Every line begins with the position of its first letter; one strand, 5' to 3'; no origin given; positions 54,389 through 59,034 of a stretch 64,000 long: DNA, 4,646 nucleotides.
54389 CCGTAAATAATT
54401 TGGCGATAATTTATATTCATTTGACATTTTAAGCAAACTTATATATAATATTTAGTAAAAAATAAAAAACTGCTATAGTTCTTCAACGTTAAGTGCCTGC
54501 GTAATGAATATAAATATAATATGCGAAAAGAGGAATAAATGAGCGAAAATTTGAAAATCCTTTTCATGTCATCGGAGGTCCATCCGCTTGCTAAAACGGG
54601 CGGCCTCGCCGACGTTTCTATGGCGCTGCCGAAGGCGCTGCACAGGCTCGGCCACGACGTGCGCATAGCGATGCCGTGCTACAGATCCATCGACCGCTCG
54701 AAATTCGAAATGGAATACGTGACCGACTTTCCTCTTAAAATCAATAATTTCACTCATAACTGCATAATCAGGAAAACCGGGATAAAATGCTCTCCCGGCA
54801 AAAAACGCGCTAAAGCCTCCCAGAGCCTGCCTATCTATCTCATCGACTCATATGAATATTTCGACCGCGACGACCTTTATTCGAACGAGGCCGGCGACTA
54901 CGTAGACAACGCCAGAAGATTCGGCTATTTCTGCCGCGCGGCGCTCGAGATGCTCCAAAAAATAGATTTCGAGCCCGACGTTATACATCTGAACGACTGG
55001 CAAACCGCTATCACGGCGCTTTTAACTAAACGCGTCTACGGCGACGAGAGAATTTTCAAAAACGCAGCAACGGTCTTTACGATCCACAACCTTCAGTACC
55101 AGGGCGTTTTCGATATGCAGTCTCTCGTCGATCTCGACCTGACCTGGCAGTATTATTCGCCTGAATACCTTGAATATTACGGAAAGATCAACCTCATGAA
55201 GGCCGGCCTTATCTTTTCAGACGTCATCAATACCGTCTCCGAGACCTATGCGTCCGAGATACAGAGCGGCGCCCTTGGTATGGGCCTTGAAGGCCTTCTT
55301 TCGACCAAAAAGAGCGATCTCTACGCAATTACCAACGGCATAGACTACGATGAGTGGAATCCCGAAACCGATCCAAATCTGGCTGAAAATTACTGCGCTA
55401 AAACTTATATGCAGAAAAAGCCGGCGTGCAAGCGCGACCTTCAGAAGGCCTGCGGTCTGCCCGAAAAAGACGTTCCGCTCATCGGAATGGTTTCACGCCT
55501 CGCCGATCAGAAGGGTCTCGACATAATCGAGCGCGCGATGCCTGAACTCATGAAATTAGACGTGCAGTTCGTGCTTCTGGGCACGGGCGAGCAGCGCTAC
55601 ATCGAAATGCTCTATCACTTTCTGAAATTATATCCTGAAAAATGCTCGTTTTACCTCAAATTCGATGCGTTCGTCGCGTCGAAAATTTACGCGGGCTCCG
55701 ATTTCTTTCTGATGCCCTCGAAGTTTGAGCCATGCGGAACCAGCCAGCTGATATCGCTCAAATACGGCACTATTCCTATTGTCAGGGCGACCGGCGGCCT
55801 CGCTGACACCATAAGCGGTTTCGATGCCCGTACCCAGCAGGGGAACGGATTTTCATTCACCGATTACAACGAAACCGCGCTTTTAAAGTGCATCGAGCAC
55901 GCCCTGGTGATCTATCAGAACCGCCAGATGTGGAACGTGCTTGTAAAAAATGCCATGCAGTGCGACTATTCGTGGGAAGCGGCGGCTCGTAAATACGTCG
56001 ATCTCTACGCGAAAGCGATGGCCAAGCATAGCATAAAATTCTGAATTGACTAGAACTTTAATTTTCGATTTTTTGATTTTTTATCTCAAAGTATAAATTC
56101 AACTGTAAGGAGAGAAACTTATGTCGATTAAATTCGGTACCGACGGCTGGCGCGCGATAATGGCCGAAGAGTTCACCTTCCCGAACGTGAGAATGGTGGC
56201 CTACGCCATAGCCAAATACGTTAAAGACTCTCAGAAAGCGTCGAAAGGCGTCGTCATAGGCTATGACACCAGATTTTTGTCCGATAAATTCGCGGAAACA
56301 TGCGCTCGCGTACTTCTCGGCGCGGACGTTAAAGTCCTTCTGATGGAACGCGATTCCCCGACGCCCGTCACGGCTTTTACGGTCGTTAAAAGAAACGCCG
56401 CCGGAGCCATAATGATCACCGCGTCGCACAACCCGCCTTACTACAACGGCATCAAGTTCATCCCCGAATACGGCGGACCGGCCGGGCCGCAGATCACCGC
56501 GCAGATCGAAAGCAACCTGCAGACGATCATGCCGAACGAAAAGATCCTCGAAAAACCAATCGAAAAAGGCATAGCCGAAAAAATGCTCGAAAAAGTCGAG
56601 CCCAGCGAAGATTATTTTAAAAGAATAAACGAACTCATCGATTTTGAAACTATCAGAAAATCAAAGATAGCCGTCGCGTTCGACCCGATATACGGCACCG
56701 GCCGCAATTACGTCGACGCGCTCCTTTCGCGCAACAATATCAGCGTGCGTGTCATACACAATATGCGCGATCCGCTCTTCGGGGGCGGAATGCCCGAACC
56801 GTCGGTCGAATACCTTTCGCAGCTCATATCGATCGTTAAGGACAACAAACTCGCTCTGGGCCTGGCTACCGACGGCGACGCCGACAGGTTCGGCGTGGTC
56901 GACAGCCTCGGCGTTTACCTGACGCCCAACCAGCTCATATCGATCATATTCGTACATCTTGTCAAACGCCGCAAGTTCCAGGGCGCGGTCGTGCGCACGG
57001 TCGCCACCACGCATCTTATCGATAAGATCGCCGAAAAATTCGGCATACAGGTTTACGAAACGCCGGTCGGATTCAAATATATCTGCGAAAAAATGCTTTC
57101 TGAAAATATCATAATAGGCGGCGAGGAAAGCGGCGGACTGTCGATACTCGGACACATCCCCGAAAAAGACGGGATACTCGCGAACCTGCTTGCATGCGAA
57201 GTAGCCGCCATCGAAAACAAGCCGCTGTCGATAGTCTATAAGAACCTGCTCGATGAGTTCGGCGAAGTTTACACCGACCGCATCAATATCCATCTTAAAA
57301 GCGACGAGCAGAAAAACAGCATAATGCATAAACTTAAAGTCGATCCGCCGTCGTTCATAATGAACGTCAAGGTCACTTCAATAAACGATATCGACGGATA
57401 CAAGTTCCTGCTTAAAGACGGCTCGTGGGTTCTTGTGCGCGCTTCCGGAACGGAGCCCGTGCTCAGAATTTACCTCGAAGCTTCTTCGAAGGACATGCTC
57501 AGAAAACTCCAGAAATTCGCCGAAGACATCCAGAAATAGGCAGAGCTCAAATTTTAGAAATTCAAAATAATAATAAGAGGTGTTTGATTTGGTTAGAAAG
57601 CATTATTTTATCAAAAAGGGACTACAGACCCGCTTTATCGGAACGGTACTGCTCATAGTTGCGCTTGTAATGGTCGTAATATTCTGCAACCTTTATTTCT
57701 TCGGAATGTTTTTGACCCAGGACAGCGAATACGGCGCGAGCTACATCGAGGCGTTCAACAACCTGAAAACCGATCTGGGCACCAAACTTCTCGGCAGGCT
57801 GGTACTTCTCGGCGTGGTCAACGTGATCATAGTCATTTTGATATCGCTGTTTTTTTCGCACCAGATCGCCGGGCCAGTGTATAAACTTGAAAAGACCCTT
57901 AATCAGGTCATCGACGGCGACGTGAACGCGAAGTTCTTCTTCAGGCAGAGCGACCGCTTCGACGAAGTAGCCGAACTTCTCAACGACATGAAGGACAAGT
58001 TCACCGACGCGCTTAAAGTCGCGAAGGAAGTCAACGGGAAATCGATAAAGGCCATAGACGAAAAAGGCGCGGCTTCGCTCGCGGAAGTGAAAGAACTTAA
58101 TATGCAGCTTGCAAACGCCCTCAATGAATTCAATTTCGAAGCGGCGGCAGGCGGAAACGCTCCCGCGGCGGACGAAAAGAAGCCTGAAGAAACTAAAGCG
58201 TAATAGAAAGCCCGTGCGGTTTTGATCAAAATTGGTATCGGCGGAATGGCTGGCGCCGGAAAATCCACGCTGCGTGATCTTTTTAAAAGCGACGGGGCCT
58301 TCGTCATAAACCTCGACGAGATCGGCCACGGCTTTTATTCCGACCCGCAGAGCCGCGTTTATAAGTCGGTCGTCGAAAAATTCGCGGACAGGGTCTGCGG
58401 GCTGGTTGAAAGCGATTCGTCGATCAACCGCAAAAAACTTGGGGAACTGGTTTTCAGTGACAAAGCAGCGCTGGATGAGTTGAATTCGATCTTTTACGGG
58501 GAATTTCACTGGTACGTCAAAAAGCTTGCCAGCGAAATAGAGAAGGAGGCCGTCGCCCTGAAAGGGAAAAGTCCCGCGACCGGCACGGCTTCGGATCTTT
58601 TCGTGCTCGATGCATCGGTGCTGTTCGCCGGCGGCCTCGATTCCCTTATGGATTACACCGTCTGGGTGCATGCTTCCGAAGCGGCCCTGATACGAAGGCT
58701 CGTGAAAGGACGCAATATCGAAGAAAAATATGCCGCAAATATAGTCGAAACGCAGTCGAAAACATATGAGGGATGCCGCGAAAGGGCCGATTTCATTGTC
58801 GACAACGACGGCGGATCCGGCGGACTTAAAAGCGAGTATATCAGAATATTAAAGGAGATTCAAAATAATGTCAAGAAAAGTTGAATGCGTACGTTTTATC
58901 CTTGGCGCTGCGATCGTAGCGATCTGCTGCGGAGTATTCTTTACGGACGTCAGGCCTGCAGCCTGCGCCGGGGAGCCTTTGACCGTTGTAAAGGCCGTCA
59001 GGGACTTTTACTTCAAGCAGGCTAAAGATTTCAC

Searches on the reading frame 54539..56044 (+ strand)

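Call 37: search_protein_families(library=pfam, proteins=[window:54539-56044:+], max_evalue=0.001)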
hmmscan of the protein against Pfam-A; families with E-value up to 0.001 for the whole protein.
window:54539-56044:+ (501 aa): 5 families
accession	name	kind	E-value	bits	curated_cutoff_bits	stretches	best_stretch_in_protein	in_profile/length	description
PF08323.17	Glyco_transf_5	-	2.4e-83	280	22.7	1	6-255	1-238/239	Starch synthase catalytic domain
PF00534.26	Glycos_transf_1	-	1.4e-13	51.2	26.4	1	308-464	11-164/172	Glycosyl transferases group 1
PF13692.12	Glyco_trans_1_4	-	8.2e-11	42.8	27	1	313-454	2-138/142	Glycosyl transferases group 1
PF13439.12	Glyco_transf_4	-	2.6e-08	34.5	28.5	1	126-243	52-150/170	Glycosyltransferase Family 4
PF13579.12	Glyco_trans_4_4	-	4.1e-06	27.7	29.7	0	132-198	60-103/158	Glycosyl transferase 4-like domain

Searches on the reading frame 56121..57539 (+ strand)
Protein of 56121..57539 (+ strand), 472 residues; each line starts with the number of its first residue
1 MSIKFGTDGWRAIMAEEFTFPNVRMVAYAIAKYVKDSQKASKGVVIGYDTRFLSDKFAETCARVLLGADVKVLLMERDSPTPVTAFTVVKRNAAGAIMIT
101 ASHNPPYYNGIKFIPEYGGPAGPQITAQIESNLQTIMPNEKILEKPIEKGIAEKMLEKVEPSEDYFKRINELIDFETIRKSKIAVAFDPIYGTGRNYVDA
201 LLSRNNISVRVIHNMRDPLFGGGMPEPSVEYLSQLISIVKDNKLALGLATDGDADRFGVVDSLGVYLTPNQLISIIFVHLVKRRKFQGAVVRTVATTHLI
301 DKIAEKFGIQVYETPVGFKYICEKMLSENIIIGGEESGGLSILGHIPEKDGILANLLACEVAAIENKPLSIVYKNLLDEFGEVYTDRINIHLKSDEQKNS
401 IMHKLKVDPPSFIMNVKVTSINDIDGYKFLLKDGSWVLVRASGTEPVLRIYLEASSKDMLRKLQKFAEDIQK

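Call 37: search_protein_families(library=pfam, proteins=[window:56121-57539:+], max_evalue=0.001)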
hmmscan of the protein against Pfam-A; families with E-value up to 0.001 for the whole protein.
window:56121-57539:+ (472 aa): 4 families
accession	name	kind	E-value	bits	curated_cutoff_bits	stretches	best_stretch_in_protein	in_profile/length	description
PF02878.22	PGM_PMM_I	-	1.3e-40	138.7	22.5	1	3-137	2-135/138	Phosphoglucomutase/phosphomannomutase, alpha/beta/alpha domain I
PF02880.22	PGM_PMM_III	-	1.3e-30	106.3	20.7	1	269-379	2-114/115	Phosphoglucomutase/phosphomannomutase, alpha/beta/alpha domain III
PF02879.22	PGM_PMM_II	-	5.8e-25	88.3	29.3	1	163-263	1-102/103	Phosphoglucomutase/phosphomannomutase, alpha/beta/alpha domain II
PF00408.26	PGM_PMM_IV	-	7.5e-13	48.8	23.1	1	422-466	21-64/68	Phosphoglucomutase/phosphomannomutase, C-terminal domain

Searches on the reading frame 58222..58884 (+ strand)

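Call 37: search_protein_families(library=pfam, proteins=[window:58222-58884:+], max_evalue=0.001)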
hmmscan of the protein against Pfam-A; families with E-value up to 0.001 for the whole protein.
window:58222-58884:+ (220 aa): 2 families
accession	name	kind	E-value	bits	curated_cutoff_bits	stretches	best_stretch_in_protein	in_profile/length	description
PF01121.26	CoaE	-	1.5e-22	80.6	27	1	4-198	3-177/180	Dephospho-CoA kinase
PF13238.12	AAA_18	-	0.00014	22.7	29.4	0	4-170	1-118/128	AAA domain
